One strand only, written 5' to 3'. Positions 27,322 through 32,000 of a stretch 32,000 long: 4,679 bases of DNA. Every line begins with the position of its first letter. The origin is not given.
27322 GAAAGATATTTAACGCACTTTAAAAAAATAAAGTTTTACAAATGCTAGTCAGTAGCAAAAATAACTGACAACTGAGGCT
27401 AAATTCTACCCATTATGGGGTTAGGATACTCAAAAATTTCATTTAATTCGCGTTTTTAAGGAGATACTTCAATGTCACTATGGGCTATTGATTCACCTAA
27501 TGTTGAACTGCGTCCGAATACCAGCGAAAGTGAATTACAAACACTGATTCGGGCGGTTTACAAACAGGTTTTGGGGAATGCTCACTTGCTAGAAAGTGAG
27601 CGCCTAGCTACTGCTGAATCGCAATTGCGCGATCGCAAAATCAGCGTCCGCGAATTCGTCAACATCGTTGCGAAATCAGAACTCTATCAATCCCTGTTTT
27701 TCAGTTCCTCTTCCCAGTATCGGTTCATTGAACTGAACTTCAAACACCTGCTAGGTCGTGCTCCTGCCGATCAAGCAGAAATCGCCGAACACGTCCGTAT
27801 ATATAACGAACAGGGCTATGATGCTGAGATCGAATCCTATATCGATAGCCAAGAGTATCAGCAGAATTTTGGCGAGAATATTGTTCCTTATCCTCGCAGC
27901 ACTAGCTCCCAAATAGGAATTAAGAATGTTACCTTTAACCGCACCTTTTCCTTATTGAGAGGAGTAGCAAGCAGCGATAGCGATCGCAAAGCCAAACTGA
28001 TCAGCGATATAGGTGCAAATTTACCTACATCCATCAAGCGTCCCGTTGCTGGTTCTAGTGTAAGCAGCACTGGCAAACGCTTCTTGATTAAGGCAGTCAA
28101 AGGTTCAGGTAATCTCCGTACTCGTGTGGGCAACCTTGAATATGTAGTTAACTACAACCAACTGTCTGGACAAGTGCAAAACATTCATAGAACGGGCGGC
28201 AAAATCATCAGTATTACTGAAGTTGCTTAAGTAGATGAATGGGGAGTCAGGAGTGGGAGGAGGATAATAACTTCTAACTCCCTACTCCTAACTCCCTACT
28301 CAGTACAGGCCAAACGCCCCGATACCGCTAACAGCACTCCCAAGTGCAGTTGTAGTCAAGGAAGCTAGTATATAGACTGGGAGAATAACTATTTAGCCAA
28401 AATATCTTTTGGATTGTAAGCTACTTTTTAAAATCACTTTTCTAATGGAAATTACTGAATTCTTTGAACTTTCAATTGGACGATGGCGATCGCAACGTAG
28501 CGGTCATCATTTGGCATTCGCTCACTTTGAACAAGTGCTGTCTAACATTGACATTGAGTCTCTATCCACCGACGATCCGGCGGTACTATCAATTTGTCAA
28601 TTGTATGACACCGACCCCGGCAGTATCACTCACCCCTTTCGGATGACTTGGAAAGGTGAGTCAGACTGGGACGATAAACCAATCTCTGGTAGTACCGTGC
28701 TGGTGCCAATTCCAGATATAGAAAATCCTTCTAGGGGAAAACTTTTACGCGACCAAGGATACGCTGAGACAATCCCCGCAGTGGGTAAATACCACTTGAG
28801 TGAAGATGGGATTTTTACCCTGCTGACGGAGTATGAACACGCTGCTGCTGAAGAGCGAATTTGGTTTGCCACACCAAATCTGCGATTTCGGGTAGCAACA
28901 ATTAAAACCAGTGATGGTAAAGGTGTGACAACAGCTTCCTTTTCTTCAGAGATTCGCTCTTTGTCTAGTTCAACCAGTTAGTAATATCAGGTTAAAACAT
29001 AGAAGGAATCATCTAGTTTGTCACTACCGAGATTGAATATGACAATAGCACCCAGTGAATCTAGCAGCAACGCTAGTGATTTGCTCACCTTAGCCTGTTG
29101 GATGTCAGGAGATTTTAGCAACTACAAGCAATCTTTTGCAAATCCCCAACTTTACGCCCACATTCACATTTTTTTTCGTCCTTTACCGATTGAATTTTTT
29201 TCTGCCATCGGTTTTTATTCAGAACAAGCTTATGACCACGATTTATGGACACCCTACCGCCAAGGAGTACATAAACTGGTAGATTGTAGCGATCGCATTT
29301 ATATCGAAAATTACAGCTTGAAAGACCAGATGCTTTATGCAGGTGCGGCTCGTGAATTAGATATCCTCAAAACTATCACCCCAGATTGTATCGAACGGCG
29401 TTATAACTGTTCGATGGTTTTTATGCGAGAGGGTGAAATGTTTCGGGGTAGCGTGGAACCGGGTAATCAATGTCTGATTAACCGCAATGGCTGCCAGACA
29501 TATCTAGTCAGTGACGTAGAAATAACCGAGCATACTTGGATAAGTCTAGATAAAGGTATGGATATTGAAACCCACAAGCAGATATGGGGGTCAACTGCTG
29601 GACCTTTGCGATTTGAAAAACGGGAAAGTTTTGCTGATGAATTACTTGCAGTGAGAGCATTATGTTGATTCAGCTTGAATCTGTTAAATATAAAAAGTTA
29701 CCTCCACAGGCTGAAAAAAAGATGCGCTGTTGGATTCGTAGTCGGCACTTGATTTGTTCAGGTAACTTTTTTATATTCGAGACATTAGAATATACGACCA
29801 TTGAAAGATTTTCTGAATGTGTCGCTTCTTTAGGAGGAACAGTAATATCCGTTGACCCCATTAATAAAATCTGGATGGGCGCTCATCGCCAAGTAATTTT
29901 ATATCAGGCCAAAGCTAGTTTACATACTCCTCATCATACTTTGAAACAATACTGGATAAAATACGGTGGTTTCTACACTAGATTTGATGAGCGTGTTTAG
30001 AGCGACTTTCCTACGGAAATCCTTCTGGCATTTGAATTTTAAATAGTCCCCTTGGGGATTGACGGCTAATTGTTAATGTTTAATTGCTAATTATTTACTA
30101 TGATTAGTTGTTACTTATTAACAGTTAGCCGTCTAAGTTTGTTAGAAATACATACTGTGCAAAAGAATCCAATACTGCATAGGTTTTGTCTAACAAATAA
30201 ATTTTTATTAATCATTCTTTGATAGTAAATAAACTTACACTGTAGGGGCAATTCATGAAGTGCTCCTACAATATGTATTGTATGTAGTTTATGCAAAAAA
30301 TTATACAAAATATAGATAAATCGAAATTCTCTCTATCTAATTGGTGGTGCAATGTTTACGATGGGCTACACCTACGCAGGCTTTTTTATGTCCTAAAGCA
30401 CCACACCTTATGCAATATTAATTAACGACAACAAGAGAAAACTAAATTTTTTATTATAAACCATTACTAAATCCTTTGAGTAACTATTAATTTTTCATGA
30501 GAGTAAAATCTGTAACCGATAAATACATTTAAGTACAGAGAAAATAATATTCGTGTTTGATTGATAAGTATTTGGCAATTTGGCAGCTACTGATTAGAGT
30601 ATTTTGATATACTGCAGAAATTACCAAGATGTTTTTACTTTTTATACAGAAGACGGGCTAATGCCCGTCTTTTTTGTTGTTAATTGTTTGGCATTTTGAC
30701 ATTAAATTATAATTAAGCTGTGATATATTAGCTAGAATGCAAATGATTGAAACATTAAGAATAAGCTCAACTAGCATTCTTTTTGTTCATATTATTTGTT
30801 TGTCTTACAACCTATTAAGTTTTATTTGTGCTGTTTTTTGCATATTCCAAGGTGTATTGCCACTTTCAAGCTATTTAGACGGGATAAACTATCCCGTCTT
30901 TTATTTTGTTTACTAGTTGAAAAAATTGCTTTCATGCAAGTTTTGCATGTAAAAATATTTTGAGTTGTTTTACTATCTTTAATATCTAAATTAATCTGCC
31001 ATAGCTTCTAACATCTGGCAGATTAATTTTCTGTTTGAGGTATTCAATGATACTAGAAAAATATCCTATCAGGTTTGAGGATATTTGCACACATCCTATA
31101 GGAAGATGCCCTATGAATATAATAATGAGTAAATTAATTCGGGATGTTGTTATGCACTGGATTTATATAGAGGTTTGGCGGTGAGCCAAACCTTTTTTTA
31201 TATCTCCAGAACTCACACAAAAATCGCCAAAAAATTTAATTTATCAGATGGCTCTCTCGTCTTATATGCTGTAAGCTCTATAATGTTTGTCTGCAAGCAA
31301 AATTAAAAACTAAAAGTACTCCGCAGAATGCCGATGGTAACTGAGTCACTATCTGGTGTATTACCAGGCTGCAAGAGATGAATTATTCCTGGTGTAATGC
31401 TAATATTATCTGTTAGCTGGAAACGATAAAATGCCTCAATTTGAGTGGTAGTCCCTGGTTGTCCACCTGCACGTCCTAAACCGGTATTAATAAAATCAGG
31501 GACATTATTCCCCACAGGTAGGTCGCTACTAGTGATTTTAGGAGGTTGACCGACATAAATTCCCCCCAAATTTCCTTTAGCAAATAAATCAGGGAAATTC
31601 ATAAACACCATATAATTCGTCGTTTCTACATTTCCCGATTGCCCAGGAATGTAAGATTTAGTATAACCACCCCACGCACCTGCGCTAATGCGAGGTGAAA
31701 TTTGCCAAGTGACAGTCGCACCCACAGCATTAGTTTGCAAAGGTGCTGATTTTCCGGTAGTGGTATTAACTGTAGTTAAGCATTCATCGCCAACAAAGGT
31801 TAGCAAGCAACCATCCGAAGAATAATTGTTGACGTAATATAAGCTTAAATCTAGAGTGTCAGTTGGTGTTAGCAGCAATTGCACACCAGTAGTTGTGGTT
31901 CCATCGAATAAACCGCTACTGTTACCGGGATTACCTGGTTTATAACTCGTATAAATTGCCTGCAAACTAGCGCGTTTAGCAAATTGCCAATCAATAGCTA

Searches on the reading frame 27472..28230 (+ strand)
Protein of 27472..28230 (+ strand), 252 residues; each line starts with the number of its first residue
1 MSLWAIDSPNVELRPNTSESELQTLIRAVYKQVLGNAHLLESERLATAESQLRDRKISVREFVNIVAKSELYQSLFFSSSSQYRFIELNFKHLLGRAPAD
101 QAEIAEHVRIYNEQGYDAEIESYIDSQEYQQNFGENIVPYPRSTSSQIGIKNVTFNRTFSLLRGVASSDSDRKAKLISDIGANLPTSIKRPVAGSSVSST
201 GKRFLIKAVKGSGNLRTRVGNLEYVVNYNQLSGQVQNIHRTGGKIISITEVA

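Call 16: search_protein_families(library=pfam, proteins=[window:27472-28230:+], max_evalue=0.001)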
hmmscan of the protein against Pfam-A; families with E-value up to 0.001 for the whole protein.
window:27472-28230:+ (252 aa): 2 families
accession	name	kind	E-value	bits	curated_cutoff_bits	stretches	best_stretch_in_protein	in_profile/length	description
PF00427.26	PBS_linker_poly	-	1.2e-52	177.7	28.7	1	18-142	2-126/126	Phycobilisome Linker polypeptide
PF01383.26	CpcD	-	1.1e-12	48.5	27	1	201-250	1-55/55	CpcD/allophycocyanin linker domain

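Call 19: search_protein_families(library=ncbifam, proteins=[window:27472-28230:+], max_evalue=0.001)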
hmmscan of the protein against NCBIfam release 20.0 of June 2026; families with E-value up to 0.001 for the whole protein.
window:27472-28230:+ (252 aa): 5 families
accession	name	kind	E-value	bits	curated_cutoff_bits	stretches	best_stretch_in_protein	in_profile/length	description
NF058512.1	Rod_Core_CpcG2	exception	4.7e-36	124.4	420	1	14-144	34-164/247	phycobilisome rod-core linker protein CpcG2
NF058514.1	Rod_Core_CpcG3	exception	8.7e-31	107.4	425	1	16-144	38-166/242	phycobilisome rod-core linker protein CpcG3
NF058511.1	Rod_Core_CpcG1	exception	1.2e-29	103.5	430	1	12-144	32-164/279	phycobilisome rod-core linker protein CpcG1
NF058513.1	Rod_Core_CpcG4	exception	2.2e-26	92.8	440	1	16-144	38-166/250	phycobilisome rod-core linker protein CpcG4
NF058509.1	rod_cap_CpcD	equivalog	0.00068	19.5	80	0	221-251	45-75/77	rod-capping linker protein CpcD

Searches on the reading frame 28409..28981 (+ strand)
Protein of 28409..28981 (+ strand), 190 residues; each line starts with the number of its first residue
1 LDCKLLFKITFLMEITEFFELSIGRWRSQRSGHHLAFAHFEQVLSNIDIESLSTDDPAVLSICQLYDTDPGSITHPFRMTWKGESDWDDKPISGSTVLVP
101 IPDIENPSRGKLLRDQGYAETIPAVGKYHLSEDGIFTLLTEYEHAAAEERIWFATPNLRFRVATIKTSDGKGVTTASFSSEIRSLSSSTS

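Call 16: search_protein_families(library=pfam, proteins=[window:28409-28981:+], max_evalue=0.001)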
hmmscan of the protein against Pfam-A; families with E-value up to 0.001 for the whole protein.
window:28409-28981:+ (190 aa): 1 family
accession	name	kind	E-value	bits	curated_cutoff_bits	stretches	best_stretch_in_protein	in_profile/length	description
PF09367.16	CpeS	-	1.2e-62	211.1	23.3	1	15-183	2-169/170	CpeS-like protein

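Call 19: search_protein_families(library=ncbifam, proteins=[window:28409-28981:+], max_evalue=0.001)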
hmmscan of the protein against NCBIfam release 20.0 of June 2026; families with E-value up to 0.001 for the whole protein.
window:28409-28981:+ (190 aa): 0 families

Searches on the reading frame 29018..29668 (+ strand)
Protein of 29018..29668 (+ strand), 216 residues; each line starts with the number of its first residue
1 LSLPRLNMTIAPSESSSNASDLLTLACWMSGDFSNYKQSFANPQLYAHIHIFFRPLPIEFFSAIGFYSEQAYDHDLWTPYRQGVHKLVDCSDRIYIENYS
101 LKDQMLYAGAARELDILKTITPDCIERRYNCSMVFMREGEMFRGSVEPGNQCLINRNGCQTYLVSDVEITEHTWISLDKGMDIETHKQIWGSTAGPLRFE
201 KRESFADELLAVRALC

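Call 17: search_protein_families(library=pfam, proteins=[window:29018-29668:+], max_evalue=0.001)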
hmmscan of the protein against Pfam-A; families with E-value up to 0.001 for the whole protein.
window:29018-29668:+ (216 aa): 1 family
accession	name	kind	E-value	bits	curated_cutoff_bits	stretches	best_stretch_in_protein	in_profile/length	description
PF06206.17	CpeT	-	6.1e-72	241.7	21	1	24-201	1-181/181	CpeT/CpcT family (DUF1001)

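Call 19: search_protein_families(library=ncbifam, proteins=[window:29018-29668:+], max_evalue=0.001)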
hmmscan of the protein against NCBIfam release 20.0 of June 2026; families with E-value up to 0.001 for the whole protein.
window:29018-29668:+ (216 aa): 0 families

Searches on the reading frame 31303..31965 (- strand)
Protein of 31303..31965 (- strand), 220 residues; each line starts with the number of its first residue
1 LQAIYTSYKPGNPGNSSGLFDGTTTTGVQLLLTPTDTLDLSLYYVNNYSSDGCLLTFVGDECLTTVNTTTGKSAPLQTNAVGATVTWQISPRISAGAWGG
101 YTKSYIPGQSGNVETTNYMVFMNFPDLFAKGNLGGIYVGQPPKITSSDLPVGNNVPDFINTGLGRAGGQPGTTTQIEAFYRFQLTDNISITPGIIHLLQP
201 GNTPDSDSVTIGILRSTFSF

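Call 17: search_protein_families(library=pfam, proteins=[window:31303-31965:-], max_evalue=0.001)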
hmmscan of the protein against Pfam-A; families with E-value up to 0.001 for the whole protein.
window:31303-31965:- (220 aa): 1 family
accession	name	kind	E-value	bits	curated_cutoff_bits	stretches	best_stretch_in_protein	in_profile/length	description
PF04966.18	OprB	-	1e-17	65.1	22.9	1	13-220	182-372/372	Carbohydrate-selective porin, OprB family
